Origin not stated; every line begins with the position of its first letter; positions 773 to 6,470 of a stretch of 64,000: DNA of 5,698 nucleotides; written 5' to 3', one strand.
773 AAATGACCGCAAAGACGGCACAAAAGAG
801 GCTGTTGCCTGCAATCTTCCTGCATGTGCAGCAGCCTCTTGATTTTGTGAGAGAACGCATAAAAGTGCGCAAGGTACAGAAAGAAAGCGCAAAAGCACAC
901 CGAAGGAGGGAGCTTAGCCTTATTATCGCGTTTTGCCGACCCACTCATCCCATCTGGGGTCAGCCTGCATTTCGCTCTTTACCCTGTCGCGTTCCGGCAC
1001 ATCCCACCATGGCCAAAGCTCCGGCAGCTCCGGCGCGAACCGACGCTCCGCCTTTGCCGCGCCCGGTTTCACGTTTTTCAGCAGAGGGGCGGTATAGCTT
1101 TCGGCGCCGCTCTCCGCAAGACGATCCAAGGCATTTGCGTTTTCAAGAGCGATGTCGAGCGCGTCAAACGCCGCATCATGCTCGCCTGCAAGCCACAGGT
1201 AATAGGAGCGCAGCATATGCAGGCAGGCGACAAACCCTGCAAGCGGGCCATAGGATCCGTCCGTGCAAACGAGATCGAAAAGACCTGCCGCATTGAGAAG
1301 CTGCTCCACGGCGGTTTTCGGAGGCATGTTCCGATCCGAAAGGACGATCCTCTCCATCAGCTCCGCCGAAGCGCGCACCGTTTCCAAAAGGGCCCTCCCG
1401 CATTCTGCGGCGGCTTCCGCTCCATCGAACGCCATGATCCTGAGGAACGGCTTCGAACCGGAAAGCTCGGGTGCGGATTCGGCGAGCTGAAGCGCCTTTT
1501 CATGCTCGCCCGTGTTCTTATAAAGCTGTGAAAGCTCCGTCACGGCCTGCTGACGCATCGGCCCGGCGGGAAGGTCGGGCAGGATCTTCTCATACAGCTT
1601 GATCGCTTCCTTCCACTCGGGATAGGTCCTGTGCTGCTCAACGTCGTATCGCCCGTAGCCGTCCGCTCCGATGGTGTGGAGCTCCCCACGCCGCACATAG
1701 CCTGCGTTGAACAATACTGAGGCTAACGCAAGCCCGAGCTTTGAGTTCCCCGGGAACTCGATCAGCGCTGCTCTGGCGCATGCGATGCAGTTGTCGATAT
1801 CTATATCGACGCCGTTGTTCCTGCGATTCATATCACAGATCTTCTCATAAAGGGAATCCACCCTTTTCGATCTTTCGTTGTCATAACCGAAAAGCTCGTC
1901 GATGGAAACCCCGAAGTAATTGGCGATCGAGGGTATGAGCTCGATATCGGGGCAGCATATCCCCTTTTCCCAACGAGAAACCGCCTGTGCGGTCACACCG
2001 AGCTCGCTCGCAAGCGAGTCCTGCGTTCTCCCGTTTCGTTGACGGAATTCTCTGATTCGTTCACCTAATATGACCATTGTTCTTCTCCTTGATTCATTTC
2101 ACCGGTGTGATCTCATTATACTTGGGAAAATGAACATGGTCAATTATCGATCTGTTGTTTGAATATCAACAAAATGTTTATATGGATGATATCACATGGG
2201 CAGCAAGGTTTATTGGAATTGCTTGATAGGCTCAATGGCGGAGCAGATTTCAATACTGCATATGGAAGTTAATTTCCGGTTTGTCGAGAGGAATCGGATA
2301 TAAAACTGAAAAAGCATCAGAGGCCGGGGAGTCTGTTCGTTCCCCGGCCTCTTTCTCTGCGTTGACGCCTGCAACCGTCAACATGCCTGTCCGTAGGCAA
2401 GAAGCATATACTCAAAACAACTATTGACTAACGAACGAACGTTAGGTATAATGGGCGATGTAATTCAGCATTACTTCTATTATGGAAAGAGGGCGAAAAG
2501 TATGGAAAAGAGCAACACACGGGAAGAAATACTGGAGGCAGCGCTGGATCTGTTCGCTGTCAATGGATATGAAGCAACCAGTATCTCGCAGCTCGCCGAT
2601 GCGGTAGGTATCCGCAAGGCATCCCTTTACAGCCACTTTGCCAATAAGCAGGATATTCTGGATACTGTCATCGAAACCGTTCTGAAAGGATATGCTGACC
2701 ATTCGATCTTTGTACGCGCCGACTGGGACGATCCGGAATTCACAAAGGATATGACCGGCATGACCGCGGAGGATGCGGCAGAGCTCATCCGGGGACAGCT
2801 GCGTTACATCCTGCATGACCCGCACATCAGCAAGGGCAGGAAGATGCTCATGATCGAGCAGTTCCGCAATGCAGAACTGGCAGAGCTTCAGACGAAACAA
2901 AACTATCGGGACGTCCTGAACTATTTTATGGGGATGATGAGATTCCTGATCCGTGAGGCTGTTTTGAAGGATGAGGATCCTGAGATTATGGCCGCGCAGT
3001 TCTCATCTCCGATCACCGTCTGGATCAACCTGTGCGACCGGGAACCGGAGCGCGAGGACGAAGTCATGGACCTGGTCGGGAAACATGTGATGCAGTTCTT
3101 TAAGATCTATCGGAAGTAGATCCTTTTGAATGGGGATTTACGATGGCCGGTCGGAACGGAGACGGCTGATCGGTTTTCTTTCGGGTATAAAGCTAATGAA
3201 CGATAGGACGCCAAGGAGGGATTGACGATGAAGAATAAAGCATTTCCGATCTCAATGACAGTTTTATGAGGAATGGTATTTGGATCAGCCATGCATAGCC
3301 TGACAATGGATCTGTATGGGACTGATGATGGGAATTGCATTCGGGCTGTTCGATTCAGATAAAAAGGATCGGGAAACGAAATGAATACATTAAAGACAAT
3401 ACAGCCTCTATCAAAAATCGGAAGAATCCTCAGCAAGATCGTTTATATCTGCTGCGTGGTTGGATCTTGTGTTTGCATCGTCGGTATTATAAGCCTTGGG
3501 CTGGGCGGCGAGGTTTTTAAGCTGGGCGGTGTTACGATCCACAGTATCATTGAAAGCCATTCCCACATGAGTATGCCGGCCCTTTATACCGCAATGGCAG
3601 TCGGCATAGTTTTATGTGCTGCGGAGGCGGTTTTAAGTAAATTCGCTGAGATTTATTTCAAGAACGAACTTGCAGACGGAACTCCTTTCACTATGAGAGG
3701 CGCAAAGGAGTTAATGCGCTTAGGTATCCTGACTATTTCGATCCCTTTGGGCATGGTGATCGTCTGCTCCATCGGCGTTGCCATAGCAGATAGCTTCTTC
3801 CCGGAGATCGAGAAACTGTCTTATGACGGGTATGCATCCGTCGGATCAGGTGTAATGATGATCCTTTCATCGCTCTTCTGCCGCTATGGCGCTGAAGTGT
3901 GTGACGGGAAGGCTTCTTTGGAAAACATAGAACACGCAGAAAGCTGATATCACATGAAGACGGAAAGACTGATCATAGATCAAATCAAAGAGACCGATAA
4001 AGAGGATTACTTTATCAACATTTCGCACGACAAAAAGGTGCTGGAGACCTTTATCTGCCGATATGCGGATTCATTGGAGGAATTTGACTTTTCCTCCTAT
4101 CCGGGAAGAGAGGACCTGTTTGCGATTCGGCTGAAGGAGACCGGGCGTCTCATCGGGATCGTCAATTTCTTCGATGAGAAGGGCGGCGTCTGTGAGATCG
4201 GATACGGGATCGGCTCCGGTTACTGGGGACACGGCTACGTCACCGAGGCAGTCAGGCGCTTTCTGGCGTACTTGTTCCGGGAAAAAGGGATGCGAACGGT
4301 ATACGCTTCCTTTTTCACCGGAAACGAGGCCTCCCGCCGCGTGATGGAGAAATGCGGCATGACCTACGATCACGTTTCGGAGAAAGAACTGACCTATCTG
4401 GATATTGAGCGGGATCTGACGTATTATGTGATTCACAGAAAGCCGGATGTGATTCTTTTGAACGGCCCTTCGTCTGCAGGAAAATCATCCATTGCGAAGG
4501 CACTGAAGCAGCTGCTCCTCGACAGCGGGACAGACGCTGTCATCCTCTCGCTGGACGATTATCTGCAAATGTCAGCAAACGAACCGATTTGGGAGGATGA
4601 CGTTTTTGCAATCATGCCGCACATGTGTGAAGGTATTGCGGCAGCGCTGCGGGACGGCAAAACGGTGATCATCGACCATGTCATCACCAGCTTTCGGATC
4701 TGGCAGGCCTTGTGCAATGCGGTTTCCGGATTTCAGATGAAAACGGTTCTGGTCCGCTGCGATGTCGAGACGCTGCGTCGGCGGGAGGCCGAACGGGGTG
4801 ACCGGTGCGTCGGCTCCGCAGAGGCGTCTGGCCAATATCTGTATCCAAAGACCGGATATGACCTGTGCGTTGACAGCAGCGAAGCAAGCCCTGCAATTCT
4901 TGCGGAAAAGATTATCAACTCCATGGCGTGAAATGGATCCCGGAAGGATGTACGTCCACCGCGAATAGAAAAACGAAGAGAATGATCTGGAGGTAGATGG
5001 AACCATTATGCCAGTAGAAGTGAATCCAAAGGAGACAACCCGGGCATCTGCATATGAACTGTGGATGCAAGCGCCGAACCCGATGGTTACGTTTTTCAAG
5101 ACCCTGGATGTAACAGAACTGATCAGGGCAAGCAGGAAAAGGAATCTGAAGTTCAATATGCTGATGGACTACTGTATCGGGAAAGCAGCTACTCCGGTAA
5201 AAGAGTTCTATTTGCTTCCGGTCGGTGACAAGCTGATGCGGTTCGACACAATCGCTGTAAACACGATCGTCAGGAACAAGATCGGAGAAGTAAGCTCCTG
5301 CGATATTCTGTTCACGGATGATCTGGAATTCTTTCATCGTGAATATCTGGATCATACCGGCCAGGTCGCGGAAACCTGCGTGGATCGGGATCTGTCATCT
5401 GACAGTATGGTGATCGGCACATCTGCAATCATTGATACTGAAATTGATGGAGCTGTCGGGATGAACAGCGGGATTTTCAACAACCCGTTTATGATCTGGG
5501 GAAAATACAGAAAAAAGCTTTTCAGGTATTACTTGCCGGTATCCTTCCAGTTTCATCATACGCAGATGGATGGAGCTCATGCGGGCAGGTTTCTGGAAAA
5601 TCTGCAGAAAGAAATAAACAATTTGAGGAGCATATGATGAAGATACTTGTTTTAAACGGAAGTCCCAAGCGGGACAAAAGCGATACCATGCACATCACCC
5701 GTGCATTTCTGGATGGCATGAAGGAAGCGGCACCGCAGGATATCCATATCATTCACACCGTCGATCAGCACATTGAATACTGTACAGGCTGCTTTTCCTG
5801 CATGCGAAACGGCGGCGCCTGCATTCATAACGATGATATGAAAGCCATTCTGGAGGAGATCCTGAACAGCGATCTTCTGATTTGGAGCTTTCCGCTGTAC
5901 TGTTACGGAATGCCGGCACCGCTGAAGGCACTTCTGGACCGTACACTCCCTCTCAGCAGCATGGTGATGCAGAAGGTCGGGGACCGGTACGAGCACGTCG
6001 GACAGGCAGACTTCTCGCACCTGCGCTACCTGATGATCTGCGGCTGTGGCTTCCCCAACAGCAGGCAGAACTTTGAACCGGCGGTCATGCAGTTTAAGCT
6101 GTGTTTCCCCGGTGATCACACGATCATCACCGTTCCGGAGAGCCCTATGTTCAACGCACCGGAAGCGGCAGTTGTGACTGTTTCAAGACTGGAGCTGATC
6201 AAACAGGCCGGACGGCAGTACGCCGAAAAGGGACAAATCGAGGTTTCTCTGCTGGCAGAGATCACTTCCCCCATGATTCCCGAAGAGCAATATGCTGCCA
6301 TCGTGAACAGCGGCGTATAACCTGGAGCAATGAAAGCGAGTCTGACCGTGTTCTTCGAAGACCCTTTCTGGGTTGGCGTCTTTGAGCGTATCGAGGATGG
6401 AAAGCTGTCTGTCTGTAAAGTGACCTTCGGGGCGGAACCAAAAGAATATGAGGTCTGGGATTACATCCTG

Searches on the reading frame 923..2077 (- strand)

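Call 70: search_protein_families(library=pfam, proteins=[window:923-2077:-], max_evalue=0.0001)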
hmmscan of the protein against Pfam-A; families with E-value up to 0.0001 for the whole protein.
window:923-2077:- (384 aa): 3 families
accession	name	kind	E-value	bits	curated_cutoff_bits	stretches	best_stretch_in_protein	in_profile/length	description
PF01381.28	HTH_3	-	4.8e-14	52.6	23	1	8-62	1-55/55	Helix-turn-helix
PF13560.12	HTH_31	-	1.5e-12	48.1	27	1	4-61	2-60/64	Helix-turn-helix domain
PF12844.13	HTH_19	-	3.4e-07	30.5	30.2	1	5-63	1-59/64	Helix-turn-helix domain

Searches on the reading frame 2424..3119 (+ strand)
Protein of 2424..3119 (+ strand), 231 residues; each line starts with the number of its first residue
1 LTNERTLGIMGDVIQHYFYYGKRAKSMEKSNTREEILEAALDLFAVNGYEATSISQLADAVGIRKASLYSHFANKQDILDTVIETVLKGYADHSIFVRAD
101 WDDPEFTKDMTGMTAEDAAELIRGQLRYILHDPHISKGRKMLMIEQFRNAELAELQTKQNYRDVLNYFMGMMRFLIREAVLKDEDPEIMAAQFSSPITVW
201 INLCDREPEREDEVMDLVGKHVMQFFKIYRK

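Call 70: search_protein_families(library=pfam, proteins=[window:2424-3119:+], max_evalue=0.0001)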
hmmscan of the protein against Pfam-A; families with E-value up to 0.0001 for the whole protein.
window:2424-3119:+ (231 aa): 1 family
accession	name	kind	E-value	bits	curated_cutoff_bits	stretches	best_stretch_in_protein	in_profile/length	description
PF00440.29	TetR_N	-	4.5e-15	55.6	24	1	36-80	1-45/47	Bacterial regulatory proteins, tetR family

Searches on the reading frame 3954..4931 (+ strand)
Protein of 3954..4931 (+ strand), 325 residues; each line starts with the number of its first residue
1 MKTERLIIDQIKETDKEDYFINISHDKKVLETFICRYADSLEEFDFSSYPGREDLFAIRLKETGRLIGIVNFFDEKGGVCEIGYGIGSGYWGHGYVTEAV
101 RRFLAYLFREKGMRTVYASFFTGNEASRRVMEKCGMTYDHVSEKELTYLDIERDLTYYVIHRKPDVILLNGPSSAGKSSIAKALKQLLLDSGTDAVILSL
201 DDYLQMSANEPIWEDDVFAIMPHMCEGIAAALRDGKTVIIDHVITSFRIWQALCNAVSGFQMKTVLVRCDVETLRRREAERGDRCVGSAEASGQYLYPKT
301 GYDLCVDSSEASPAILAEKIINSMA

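Call 70: search_protein_families(library=pfam, proteins=[window:3954-4931:+], max_evalue=0.0001)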
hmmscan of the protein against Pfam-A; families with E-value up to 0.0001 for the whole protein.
window:3954-4931:+ (325 aa): 8 families
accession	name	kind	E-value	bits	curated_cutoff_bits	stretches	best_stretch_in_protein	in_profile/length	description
PF07931.18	CPT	-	8.1e-27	94.6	22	1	165-323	2-170/172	Chloramphenicol phosphotransferase-like protein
PF13302.13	Acetyltransf_3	-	1e-26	94.7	25.4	1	5-137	1-138/138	Acetyltransferase (GNAT) domain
PF13671.12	AAA_33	-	9.1e-12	45.9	27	1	166-284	1-121/143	AAA domain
PF00583.31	Acetyltransf_1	-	5.8e-11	43.1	20.7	1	52-136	31-116/116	Acetyltransferase (GNAT) family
PF13238.12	AAA_18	-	9.7e-09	36.2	29.4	1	167-290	1-120/128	AAA domain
PF08433.16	KTI12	-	2.6e-06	27.6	22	1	167-284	4-122/271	Chromatin associated protein KTI12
PF01583.26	APS_kinase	-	2.4e-05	24.8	21.1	1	165-278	3-118/152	Adenylylsulphate kinase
PF06414.18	Zeta_toxin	-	9.5e-05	22.4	22.3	0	156-203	9-54/199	Zeta toxin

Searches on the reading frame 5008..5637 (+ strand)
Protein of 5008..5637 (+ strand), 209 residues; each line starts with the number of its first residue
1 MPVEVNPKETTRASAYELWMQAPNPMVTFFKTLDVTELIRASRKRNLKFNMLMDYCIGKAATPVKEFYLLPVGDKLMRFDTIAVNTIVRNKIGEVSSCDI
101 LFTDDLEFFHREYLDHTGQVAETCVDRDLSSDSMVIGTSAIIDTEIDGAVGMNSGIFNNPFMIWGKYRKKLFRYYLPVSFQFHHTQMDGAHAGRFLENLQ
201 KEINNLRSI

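Call 70: search_protein_families(library=pfam, proteins=[window:5008-5637:+], max_evalue=0.0001)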
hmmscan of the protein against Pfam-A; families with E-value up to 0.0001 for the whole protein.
window:5008-5637:+ (209 aa): 1 family
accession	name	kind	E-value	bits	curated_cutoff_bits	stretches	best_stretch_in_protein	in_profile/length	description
PF00302.23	CAT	-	2.1e-14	54.4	23.5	1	12-200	13-205/205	Chloramphenicol acetyltransferase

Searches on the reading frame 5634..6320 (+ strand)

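Call 70: search_protein_families(library=pfam, proteins=[window:5634-6320:+], max_evalue=0.0001)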
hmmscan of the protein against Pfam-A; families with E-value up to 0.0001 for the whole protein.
window:5634-6320:+ (228 aa): 2 families
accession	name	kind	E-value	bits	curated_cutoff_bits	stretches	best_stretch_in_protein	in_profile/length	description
PF02525.22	Flavodoxin_2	-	5.7e-17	62.5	27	1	2-105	1-104/198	Flavodoxin-like fold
PF03358.20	FMN_red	-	1.2e-15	57.9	24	1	2-104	1-96/152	NADPH-dependent FMN reductase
